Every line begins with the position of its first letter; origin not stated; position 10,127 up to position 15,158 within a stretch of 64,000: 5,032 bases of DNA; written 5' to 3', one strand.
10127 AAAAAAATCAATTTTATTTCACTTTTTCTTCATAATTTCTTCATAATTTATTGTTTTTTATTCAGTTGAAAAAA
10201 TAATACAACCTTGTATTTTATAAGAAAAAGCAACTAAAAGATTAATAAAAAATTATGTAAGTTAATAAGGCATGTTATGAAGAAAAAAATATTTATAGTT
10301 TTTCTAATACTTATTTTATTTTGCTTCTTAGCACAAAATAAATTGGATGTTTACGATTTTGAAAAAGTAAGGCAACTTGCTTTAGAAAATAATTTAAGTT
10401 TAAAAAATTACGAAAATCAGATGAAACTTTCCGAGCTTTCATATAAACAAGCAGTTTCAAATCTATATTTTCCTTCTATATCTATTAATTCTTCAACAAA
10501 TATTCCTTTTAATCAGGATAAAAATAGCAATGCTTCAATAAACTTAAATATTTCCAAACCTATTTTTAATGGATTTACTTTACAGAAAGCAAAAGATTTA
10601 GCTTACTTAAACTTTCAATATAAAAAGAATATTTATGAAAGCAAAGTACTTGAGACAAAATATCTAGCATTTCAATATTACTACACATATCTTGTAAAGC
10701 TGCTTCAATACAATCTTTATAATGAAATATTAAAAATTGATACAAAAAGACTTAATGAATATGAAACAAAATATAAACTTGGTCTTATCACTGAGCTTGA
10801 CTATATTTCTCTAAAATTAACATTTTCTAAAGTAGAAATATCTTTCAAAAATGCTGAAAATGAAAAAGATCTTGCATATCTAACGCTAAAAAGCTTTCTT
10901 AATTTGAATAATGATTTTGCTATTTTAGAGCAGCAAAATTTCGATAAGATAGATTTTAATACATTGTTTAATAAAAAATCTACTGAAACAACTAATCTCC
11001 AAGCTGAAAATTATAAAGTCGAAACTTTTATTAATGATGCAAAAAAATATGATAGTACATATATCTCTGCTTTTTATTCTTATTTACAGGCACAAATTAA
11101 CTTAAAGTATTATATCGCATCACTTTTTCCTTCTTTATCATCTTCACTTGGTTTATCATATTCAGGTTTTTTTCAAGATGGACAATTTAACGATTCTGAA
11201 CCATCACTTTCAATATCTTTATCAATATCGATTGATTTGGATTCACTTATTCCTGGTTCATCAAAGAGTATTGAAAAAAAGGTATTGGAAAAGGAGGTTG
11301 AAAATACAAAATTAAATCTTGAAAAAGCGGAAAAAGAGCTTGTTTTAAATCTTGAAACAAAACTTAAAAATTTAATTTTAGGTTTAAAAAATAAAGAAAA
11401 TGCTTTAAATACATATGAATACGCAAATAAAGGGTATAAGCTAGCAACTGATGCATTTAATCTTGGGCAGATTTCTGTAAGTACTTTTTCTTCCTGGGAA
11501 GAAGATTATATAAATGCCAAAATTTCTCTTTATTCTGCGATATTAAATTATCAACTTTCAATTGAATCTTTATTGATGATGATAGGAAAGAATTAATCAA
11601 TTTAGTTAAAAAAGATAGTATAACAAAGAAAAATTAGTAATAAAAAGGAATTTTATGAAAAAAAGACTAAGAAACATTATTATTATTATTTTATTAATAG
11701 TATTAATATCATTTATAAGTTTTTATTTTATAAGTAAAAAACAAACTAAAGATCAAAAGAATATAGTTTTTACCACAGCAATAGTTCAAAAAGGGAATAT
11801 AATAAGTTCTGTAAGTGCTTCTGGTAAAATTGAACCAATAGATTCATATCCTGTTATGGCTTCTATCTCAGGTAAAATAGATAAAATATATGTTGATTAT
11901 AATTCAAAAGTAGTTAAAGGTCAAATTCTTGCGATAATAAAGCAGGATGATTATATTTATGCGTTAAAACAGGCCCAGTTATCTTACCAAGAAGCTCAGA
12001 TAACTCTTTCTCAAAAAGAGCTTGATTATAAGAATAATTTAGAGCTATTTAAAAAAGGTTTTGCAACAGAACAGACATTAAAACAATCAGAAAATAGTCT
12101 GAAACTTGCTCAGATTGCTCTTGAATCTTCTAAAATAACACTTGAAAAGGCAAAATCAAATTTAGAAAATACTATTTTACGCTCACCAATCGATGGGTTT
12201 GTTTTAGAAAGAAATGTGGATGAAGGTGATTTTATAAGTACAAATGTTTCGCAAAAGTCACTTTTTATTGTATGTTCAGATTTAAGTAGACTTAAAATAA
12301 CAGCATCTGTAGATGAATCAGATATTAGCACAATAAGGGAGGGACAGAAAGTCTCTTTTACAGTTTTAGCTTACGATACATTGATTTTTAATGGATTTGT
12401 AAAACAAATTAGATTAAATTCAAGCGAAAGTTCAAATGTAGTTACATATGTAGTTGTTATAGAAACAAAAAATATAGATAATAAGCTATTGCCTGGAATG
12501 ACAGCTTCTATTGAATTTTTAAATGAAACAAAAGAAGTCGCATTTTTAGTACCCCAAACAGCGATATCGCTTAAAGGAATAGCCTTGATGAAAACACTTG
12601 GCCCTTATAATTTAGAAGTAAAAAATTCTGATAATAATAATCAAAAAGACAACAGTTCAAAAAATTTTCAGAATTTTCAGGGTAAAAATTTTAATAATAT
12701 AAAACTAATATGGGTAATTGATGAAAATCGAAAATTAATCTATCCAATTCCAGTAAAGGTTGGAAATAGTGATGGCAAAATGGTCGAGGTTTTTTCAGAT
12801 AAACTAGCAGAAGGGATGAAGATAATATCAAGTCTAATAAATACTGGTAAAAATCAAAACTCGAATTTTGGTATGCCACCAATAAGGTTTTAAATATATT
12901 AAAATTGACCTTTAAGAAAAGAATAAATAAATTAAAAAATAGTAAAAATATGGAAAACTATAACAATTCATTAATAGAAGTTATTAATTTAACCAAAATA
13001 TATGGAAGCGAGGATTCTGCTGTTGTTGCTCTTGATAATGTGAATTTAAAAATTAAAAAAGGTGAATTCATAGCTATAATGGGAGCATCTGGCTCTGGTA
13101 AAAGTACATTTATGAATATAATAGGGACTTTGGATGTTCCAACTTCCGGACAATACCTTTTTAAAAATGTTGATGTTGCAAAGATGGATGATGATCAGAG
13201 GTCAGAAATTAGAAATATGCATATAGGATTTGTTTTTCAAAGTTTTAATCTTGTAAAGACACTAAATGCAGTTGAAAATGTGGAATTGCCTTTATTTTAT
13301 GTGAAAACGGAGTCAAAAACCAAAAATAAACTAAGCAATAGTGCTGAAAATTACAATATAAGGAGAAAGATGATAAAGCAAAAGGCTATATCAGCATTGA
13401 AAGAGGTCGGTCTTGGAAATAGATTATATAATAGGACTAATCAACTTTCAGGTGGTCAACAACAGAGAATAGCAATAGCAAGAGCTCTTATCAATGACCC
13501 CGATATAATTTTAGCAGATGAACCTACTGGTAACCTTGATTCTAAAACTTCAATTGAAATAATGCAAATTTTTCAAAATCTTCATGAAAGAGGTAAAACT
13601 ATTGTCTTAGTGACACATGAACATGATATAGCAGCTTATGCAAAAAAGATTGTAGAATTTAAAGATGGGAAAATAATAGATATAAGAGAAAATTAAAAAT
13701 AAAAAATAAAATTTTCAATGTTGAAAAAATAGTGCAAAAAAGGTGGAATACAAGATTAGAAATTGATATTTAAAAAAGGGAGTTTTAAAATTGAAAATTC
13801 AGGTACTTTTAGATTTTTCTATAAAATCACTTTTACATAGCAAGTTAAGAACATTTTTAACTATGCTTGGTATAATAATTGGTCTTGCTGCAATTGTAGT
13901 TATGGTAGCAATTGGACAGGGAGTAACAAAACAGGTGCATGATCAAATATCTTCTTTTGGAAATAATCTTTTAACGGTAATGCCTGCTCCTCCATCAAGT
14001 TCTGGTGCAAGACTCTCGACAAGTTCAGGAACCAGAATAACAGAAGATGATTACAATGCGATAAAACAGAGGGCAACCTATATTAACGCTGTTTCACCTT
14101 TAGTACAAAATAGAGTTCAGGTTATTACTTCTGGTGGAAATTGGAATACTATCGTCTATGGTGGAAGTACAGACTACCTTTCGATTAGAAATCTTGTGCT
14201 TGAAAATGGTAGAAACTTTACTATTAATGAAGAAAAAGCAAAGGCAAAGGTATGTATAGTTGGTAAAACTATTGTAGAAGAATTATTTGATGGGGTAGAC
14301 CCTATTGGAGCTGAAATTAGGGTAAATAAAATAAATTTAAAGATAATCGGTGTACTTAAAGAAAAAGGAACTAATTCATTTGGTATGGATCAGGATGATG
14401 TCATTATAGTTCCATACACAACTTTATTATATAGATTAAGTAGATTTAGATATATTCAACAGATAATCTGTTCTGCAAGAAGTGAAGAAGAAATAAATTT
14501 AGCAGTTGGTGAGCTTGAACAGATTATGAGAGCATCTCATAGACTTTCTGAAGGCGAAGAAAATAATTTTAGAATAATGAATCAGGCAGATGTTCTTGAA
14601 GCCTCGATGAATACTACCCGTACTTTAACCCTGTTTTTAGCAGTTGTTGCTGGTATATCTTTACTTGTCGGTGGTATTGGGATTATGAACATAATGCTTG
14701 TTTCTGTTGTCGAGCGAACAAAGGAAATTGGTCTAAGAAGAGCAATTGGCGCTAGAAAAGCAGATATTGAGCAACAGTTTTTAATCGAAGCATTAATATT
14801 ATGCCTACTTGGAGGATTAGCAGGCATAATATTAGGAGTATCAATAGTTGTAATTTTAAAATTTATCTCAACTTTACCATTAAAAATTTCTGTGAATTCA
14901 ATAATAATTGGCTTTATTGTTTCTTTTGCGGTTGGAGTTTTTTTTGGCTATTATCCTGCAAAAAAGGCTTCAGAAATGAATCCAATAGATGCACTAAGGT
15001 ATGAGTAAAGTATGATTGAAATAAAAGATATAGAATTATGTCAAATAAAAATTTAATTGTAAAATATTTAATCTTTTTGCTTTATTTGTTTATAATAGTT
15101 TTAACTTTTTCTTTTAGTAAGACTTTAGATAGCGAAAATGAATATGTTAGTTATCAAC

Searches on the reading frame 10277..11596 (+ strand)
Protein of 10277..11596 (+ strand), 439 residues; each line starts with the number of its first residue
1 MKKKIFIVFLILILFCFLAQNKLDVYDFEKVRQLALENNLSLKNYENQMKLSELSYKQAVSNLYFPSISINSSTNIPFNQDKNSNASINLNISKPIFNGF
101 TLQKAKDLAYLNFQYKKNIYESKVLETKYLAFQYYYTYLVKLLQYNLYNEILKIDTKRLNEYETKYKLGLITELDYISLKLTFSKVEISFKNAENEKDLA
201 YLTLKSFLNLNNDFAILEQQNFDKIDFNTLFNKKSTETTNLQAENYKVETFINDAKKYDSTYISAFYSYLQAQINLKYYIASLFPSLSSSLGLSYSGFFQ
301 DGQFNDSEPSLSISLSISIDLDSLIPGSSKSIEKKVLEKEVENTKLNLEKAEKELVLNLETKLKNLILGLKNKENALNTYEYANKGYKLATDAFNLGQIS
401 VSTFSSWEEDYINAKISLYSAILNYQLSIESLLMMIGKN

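Call 81: search_protein_families(library=pfam, proteins=[window:10277-11596:+], max_evalue=1e-8)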
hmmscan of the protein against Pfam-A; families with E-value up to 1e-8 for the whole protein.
window:10277-11596:+ (439 aa): 1 family
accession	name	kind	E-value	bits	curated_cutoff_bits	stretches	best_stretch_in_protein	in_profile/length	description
PF02321.23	OEP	-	1.3e-39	136.4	22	2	29-209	2-187/187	Outer membrane efflux protein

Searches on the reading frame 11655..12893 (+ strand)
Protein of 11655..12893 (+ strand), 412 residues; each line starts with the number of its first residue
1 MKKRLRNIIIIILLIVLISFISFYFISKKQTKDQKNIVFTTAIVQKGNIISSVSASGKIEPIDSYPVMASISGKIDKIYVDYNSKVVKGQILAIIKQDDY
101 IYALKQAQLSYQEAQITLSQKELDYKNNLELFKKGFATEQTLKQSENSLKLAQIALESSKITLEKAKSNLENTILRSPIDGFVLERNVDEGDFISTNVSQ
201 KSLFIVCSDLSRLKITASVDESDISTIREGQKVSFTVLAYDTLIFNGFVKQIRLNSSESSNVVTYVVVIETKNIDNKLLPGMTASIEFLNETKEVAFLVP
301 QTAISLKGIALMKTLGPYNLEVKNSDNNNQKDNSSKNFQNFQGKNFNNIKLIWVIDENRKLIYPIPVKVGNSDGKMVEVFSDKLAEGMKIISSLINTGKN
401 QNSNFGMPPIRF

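Call 81: search_protein_families(library=pfam, proteins=[window:11655-12893:+], max_evalue=1e-8)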
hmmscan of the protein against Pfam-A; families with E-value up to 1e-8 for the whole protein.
window:11655-12893:+ (412 aa): 2 families
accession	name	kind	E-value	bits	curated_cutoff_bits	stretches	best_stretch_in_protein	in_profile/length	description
PF16576.10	HlyD_D23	-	2.4e-22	79.7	30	1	64-284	19-214/214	Barrel-sandwich domain of CusB or HlyD membrane-fusion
PF13437.12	HlyD_3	-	5.8e-12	46.7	22.2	1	175-280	2-105/106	HlyD family secretion protein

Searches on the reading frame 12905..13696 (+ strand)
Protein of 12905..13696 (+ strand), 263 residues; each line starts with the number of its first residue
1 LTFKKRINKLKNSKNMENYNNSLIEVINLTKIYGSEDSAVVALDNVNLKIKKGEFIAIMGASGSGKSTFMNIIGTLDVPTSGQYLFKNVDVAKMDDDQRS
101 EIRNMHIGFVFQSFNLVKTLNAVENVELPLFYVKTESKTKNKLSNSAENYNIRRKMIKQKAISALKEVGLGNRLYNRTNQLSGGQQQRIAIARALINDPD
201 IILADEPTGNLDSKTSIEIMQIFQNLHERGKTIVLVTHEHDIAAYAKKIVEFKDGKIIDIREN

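Call 81: search_protein_families(library=pfam, proteins=[window:12905-13696:+], max_evalue=1e-8)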
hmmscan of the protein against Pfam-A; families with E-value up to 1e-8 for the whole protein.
window:12905-13696:+ (263 aa): 1 family
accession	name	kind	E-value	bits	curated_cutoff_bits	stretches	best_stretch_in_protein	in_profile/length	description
PF00005.33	ABC_tran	-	6.5e-34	117.9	25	1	43-208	1-136/137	ABC transporter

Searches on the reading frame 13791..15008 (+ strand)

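Call 81: search_protein_families(library=pfam, proteins=[window:13791-15008:+], max_evalue=1e-8)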
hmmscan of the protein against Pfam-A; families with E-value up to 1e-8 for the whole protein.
window:13791-15008:+ (405 aa): 2 families
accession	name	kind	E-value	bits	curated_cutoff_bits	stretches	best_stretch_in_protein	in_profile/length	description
PF12704.14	MacB_PCD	-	4.3e-49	168.1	27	1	21-244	1-206/207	MacB-like periplasmic core domain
PF02687.27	FtsX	-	2.7e-23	82.7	25.5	1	285-398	2-120/120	FtsX-like permease C-terminal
